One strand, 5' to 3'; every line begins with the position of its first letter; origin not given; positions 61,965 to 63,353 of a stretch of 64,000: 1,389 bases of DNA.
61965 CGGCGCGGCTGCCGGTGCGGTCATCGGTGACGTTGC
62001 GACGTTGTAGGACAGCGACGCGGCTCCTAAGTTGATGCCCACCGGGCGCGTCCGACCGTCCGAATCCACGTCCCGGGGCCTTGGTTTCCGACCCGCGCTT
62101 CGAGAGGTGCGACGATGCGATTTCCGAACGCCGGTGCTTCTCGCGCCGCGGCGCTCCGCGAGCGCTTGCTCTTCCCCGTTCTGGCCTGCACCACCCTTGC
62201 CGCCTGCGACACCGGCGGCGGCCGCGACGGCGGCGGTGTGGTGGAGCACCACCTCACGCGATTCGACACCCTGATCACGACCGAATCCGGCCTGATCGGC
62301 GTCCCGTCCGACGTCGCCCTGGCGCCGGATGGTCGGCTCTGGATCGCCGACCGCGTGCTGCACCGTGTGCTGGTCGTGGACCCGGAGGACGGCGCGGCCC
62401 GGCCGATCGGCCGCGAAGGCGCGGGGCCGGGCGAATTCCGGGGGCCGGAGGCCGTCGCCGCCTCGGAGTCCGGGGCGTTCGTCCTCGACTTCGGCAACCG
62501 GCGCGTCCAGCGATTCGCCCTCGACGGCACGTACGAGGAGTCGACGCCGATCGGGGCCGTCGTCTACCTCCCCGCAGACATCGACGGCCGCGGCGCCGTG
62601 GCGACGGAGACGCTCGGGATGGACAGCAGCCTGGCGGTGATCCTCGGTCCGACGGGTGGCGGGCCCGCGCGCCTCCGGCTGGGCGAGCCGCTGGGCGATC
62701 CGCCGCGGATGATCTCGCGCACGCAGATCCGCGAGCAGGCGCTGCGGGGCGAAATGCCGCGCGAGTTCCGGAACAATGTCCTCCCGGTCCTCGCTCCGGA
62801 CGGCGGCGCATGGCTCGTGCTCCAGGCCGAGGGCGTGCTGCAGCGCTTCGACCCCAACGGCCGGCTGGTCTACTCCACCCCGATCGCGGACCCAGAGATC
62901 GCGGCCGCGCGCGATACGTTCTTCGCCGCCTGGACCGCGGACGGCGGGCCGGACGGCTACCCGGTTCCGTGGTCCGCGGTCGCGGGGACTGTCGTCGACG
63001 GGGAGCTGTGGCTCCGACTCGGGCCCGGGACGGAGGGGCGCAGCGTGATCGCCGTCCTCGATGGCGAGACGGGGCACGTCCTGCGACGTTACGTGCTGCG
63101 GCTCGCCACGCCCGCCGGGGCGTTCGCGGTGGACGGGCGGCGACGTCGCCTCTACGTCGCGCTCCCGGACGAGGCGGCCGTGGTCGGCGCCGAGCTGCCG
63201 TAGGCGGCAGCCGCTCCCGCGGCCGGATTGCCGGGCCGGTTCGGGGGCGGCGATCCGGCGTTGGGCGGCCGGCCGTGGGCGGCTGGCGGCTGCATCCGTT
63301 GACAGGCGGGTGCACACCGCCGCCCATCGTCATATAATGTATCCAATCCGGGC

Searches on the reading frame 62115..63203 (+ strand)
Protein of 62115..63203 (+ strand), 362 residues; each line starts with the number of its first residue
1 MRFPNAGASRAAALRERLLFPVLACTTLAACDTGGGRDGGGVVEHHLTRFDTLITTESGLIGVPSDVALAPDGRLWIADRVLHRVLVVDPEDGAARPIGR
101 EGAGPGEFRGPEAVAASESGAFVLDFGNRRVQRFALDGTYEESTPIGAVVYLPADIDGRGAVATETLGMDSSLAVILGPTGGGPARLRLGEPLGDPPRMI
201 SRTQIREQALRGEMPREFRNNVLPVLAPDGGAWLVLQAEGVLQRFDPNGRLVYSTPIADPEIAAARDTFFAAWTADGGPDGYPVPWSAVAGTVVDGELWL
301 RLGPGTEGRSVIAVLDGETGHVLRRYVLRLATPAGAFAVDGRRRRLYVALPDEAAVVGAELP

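Call 70: find_encoding_contigs(protein=window:62115-63203:+, flank=10000, max_places=2)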
Protein window:62115-63203:+ (362 aa): 21 contigs read that carry it; 2 places shown.
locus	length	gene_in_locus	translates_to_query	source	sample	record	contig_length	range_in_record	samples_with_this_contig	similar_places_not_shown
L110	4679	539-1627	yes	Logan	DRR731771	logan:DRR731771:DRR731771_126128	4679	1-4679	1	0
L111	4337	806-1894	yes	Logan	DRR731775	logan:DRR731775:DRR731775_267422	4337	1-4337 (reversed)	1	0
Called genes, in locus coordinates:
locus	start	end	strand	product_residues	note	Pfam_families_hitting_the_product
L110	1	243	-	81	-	?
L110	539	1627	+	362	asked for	PF17170:DUF5128 (weak), PF01436:NHL (faint)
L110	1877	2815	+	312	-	PF02423:OCD_Mu_crystall, PF01488:Shikimate_DH (weak)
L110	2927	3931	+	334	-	PF00701:DHDPS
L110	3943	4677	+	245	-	?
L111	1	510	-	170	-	?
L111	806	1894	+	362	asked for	PF17170:DUF5128 (weak), PF01436:NHL (faint)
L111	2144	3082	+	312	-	PF02423:OCD_Mu_crystall, PF01488:Shikimate_DH (weak)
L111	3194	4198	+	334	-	PF00701:DHDPS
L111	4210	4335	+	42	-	?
